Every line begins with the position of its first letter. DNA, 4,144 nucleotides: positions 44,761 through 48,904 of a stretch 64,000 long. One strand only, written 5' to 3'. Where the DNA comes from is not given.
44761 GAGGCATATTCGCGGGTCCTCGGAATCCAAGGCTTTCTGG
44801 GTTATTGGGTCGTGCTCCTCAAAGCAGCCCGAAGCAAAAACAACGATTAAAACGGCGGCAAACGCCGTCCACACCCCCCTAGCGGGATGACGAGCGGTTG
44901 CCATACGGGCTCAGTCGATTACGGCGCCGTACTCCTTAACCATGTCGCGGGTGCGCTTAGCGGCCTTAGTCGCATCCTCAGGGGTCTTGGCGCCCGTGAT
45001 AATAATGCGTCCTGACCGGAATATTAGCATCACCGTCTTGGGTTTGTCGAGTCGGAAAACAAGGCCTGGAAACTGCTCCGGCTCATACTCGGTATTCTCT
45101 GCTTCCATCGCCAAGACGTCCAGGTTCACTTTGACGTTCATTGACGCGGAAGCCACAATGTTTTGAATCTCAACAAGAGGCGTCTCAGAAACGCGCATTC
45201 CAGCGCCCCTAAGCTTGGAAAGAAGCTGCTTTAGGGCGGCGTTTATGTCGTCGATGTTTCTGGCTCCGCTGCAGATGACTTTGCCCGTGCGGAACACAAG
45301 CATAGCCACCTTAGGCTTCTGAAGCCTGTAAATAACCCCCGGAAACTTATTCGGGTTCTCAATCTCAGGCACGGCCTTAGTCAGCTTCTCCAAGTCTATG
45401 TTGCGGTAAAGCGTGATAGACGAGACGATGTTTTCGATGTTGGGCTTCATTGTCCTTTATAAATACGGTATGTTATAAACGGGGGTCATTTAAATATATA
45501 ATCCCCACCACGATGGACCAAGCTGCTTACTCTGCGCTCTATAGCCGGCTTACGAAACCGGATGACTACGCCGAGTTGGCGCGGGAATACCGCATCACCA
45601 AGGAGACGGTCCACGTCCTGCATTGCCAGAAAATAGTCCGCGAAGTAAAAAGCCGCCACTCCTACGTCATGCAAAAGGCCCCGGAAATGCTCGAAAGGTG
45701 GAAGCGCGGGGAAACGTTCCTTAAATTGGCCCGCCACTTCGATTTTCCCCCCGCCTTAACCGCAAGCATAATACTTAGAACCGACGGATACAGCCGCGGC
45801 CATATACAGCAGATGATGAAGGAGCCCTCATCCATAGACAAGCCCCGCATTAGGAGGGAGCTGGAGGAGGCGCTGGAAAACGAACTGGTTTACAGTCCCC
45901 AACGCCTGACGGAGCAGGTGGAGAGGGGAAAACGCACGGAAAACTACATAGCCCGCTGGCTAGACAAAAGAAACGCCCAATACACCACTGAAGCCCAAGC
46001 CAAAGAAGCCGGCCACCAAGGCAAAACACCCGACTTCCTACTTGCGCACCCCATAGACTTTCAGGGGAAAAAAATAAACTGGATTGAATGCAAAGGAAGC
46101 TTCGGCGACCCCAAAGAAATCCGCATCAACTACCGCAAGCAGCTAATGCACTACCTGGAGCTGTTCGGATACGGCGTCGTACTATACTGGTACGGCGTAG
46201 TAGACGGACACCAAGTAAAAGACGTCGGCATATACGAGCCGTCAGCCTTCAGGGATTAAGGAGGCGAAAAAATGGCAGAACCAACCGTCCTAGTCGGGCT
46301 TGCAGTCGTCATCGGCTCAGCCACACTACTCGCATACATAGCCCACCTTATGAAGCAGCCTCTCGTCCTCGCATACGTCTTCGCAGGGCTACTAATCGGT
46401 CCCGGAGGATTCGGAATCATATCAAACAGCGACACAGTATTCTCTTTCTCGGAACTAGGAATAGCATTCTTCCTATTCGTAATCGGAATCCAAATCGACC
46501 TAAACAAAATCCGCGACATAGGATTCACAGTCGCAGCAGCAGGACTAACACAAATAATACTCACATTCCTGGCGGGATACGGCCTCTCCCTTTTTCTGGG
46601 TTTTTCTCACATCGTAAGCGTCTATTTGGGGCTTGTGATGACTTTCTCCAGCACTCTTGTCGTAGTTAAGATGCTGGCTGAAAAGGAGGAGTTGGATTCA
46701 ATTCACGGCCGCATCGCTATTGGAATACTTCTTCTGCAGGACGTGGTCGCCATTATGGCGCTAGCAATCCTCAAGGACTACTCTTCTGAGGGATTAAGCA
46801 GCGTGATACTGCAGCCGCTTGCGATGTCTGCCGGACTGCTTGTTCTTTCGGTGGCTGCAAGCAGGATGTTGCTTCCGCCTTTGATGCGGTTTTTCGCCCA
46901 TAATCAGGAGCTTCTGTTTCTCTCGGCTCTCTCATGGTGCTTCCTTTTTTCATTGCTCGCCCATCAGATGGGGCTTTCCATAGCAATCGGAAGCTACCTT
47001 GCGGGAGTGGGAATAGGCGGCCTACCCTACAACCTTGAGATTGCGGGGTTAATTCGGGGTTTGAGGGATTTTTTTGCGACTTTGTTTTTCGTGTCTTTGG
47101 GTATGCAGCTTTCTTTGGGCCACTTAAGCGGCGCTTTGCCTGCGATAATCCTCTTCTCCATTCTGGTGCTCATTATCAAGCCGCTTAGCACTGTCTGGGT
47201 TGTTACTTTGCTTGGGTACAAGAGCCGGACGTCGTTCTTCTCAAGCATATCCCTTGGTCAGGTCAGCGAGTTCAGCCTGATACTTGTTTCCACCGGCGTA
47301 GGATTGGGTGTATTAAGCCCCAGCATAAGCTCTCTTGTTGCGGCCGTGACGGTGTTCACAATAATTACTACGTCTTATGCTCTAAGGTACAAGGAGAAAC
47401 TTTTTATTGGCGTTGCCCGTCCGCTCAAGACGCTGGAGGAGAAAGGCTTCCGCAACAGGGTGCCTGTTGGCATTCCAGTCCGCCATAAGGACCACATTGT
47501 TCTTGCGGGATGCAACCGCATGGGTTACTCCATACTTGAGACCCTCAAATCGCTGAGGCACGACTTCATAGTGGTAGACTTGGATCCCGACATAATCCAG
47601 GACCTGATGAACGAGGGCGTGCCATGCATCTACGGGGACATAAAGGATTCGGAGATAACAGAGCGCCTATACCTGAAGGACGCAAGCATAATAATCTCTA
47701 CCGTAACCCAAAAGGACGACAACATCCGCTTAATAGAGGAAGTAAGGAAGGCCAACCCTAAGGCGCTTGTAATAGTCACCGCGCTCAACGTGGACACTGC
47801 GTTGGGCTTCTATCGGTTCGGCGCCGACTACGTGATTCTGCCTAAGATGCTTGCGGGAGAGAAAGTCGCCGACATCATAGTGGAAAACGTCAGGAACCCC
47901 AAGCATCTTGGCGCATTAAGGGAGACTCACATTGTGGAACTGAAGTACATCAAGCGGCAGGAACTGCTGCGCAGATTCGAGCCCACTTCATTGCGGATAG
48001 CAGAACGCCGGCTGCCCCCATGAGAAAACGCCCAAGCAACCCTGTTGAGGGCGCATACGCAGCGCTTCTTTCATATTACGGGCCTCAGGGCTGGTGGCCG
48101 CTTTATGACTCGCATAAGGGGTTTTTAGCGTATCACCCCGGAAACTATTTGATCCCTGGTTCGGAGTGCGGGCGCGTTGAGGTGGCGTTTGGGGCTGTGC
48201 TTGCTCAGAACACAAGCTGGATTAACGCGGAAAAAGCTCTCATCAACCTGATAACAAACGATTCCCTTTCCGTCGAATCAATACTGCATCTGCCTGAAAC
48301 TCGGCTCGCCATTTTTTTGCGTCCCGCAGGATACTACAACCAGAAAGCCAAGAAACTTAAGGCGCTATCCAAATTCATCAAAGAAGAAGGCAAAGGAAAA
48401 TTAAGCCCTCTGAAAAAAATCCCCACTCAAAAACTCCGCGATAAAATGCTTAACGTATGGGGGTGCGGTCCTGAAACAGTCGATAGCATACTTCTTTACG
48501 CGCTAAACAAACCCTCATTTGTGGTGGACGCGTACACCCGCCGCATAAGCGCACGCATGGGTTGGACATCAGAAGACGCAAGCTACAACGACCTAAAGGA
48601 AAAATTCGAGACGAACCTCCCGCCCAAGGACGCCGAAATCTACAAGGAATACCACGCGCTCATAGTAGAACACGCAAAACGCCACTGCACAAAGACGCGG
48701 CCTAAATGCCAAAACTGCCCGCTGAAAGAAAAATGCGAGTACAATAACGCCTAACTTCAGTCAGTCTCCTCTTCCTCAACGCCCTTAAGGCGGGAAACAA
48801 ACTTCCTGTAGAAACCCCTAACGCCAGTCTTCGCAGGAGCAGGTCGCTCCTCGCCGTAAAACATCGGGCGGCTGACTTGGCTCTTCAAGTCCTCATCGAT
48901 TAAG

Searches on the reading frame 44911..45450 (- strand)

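Call 69: search_protein_families(library=pfam, proteins=[window:44911-45450:-], max_evalue=0.00001)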
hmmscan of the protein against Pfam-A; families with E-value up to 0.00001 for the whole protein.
window:44911-45450:- (179 aa): 2 families
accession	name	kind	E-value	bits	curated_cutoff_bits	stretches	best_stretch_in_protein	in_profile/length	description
PF00352.27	TBP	-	5e-55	183.7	22.9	2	93-174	2-85/85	Transcription factor TFIID (or TATA-binding protein, TBP)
PF11858.14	DUF3378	-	5.5e-06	26.9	27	0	19-62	10-53/76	Domain of unknown function (DUF3378)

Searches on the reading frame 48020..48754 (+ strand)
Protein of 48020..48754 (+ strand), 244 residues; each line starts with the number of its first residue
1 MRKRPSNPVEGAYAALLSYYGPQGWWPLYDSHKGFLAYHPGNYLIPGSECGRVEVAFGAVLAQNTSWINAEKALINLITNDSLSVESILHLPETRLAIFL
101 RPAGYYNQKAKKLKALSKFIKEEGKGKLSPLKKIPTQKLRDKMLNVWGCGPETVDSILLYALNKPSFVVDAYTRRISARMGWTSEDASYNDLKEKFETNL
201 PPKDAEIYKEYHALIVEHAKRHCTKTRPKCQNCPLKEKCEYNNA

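Call 69: search_protein_families(library=pfam, proteins=[window:48020-48754:+], max_evalue=0.00001)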
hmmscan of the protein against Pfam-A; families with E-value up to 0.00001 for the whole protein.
window:48020-48754:+ (244 aa): 1 family
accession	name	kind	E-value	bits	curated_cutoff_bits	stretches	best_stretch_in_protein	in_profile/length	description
PF00730.31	HhH-GPD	-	1.1e-17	64.8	26.2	1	58-202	2-108/108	HhH-GPD superfamily base excision DNA repair protein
